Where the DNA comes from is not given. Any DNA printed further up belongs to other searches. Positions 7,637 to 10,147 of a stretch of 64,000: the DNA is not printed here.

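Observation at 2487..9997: AraC-controlled operon combining three Gfo/Idh/MocA oxidoreductases, a Hyi-like TIM-barrel protein and a glycyl radical enzyme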

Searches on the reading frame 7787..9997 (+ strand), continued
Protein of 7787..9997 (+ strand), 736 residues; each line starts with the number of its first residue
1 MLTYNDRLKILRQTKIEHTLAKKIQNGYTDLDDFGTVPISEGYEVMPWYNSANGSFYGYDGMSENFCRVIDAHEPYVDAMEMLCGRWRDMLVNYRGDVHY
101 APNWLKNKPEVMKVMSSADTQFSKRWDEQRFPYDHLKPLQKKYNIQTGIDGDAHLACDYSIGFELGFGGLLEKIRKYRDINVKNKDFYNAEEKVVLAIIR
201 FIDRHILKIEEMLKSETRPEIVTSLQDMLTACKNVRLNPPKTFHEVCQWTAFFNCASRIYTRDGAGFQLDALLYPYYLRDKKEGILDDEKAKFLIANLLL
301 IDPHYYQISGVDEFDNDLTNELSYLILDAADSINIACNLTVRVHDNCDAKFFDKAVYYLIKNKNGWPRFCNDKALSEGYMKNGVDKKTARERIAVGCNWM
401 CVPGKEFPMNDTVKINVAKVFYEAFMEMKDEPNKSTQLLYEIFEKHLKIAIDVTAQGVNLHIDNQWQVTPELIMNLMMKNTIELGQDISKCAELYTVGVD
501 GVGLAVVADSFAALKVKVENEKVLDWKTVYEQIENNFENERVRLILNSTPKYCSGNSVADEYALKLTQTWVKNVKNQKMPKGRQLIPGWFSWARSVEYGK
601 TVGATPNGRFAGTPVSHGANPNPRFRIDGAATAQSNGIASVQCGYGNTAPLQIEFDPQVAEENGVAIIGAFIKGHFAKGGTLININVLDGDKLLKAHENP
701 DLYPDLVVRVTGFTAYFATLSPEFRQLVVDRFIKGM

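Call 80: fold_search(model_id=the predicted structure, library=pdb)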
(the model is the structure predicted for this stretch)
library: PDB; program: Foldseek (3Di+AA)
matches with E <= 10: 185; with E <= 0.001: 61
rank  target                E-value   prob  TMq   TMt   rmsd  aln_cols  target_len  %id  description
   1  1r8w_A                7.5e-29  1.00  0.69  0.65   8.0       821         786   19  Native structure of the B12-independent glycerol dehydratase from clostridium butyricum (released 2004-06-01)
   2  6vxc_A                4.9e-28  1.00  0.68  0.64   8.1       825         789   21  Crystal structure of hydroxyproline dehydratase (HypD) from Clostridioides difficile (released 2020-04-08)
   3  8id0                  5.4e-28  1.00  0.69  0.66   8.1       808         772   16  Crystal structure of PflD bound to 1,5-anhydromannitol-6-phosphate in Streptococcus dysgalactiae subsp. equisimilis (released 2024-10-02)
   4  8yjo_A                9.2e-28  1.00  0.71  0.68   7.7       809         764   21  Structure of E. coli glycyl radical enzyme PflD with bound malonate (released 2024-10-02)
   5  9rco_A                1.9e-27  1.00  0.70  0.66   7.5       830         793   18  1,2-propanediol dehydratase with 0.1 % glycerol additive (released 2025-06-11)
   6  9rcq_A                5.2e-27  1.00  0.70  0.64   7.8       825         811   19  1,2-propanediol dehydratase with no ligand additives (released 2025-06-11)
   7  2f3o_A                7.2e-27  1.00  0.71  0.68   7.3       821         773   21  Crystal Structure of a glycyl radical enzyme from Archaeoglobus fulgidus (released 2006-03-07)
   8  5i2g_B                7.2e-27  1.00  0.68  0.63   8.4       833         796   20  1,2-propanediol Dehydration in Roseburia inulinivorans; Structural Basis for Substrate and Enantiomer Selectivity (released 2016-06-01)
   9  5i2g_A                1.0e-26  1.00  0.68  0.63   8.3       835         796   20  1,2-propanediol Dehydration in Roseburia inulinivorans; Structural Basis for Substrate and Enantiomer Selectivity (released 2016-06-01)
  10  9rcp_B                1.1e-26  1.00  0.71  0.66   7.5       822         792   18  1,2-propanediol dehydratase with 0.1 % 1,3-propanediol additive (released 2025-06-11)
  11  7vua_A                1.4e-26  1.00  0.71  0.67   7.8       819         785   22  Anaerobic hydroxyproline degradation involving C-N cleavage by a glycyl radical enzyme (released 2022-06-01)
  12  9f3x_C                1.9e-26  1.00  0.66  0.62   8.3       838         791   17  CutC choline lyase in complex with cyclopropylcholine (released 2024-05-08)
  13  6xs4_A                3.0e-26  1.00  0.68  0.63   8.5       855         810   20  Crystal structure of glycyl radical enzyme ECL_02896 from Enterobacter cloacae subsp. cloacae (released 2020-08-12)
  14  5ymr_A                3.3e-26  1.00  0.65  0.60   8.7       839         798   19  The Crystal Structure of IseG (released 2019-03-20)
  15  9rcp_C                3.9e-26  1.00  0.70  0.65   7.6       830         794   18  1,2-propanediol dehydratase with 0.1 % 1,3-propanediol additive (released 2025-06-11)
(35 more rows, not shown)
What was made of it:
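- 7787..9997 (+): Glycyl radical enzyme of an uncharacterised 'C-x-W' clade (736 aa). Cys397 is the thiyl site and Gly712 the radical site. GRE fold with TM 0.65-0.71 (call 80).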

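Call 83: search_protein_families(library=ncbifam, proteins=[L001:9250-10014:+, L046:2596-3414:+, L046:6115-7392:+, L066:12208-13329:+, L001:12320-13753:+], max_evalue=0.00001)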
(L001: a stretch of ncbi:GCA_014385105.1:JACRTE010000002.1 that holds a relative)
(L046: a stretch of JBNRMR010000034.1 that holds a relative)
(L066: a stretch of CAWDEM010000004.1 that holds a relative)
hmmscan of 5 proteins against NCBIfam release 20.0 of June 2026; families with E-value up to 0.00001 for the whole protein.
L001:9250-10014:+ (255 aa): 16 families
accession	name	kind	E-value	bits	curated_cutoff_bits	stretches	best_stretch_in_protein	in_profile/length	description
TIGR02494.1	PFLE_PFLC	subfamily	3.2e-77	259.7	174.35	2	54-250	81-287/293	glycyl-radical enzyme activating protein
NF043069.1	T4HPD_activ_SAM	equivalog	9.6e-71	238.6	425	2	58-250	85-286/299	trans-4-hydroxy-L-proline dehydratase activase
NF048010.1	SfplDhtActHpsHDes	equivalog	9.8e-64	215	430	2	58-250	93-296/298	(2S)-3-sulfopropanediol dehydratase activating enzyme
NF033717.2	HPDL_rSAM_activ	equivalog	2.6e-59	201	420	2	54-235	87-277/311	4-hydroxyphenylacetate decarboxylase activase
NF033719.1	ind_deCO2_activ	equivalog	1.8e-57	194.9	425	2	61-249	95-290/302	indoleacetate decarboxylase activase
NF048008.1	SfplDhtActHpfHKleb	equivalog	2.1e-51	175.1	500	2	53-238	83-279/308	(2S)-3-sulfopropanediol dehydratase activating enzyme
TIGR04395.1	cutC_activ_rSAM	equivalog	5.6e-50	170.4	360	2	54-233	87-276/309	choline TMA-lyase-activating enzyme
NF007483.0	PRK10076.1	equivalog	3.5e-48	164.3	326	1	6-250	24-279/292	[formate-C-acetyltransferase]-activating enzyme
TIGR04003.1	rSAM_BssD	equivalog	1.4e-46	159.1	496.45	2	61-234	92-274/314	[benzylsuccinate synthase]-activating enzyme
TIGR02493.1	PFLA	equivalog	2.4e-42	144.9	231.75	2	72-249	41-229/235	pyruvate formate-lyase-activating protein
TIGR04041.1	activase_YjjW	hypoth_equivalog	1.1e-36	126.7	250.2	2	46-252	63-265/276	YjjW family glycine radical enzyme activase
NF008356.0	PRK11145.1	equivalog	2.4e-33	115.4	375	1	71-249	45-234/246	pyruvate formate lyase 1-activating protein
TIGR02495.1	NrdG2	equivalog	1.8e-16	60.1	131.15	2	98-214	65-187/193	anaerobic ribonucleoside-triphosphate reductase activating protein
TIGR02491.1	NrdG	equivalog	4.4e-12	46.2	126.1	1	6-46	2-42/154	anaerobic ribonucleoside-triphosphate reductase activating protein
TIGR03365.1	Bsubt_queE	equivalog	1.1e-06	28.3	206.1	0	57-176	35-149/238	7-carboxy-7-deazaguanine synthase QueE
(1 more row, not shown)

L046:2596-3414:+ (273 aa): 0 families

L046:6115-7392:+ (426 aa): 19 families
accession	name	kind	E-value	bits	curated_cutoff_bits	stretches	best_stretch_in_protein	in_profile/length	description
NF009477.0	PRK12843.1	equivalog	1.1e-10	40.7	758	1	17-71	12-66/578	FAD-dependent oxidoreductase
NF006130.0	PRK08274.1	equivalog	7.9e-10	38.1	369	1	20-53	4-37/467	FAD-dependent tricarballylate dehydrogenase TcuA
TIGR02032.1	GG-red-SF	subfamily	2.3e-09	37.4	158.8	1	22-55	1-34/297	geranylgeranyl reductase family protein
NF004789.0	PRK06134.1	subfamily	1.1e-08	34.1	747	1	16-62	7-53/581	FAD-dependent oxidoreductase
NF005882.1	PRK07843.1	equivalog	1.1e-08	34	788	0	21-60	1-40/547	3-oxosteroid 1-dehydrogenase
NF005510.0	PRK07121.1-3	subfamily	4.1e-08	32.4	481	0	22-62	23-63/492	FAD-binding protein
TIGR01813.1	flavo_cyto_c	subfamily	7.4e-08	31.5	285.45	0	23-62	1-41/444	flavocytochrome c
NF053717.1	VnlPnlRedVprA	equivalog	7.5e-08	31.6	600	1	18-59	3-44/481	vinyl phenol reductase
NF041080.1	DGGGPL_reductase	equivalog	1.8e-07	30.4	580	0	126-184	97-157/447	digeranylgeranylglycerophospholipid reductase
NF053677.1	Desat2ChcC2Cyan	equivalog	2.2e-07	29.6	900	1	23-71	2-50/558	4-oxocyclohex-2-ene-1-carboxylate 5-dehydrogenase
NF009478.0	PRK12844.1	equivalog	1.2e-06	27.1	789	0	21-60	8-47/559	3-ketosteroid-delta-1-dehydrogenase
NF005511.0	PRK07121.1-4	equivalog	3.4e-06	25.8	466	1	19-61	18-60/553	FAD-binding protein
TIGR03467.1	HpnE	equivalog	3.7e-06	26.5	283.05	1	24-61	1-38/430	hydroxysqualene dehydroxylase HpnE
NF049967.1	QhpG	equivalog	3.7e-06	26.1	240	0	24-53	1-30/423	flavin-dependent monooxygenase QhpG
NF003585.0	PRK05249.1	equivalog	4e-06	25.7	465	1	19-61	4-46/464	Si-specific NAD(P)(+) transhydrogenase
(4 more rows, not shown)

L066:12208-13329:+ (374 aa): 3 families
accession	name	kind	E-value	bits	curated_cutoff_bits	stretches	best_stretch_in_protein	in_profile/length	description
NF004889.0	PRK06252.1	subfamily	1.3e-07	31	244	1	158-371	132-336/340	methylcobalamin:coenzyme M methyltransferase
NF040654.1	MtaA_Meth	equivalog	8.1e-07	28.3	400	1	156-366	128-330/337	methylcobamide:CoM methyltransferase MtaA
TIGR01463.1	mtaA_cmuA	subfamily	3.4e-06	26.5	235.4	1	155-369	128-336/340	MtaA/CmuA family methyltransferase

L001:12320-13753:+ (478 aa): 0 families
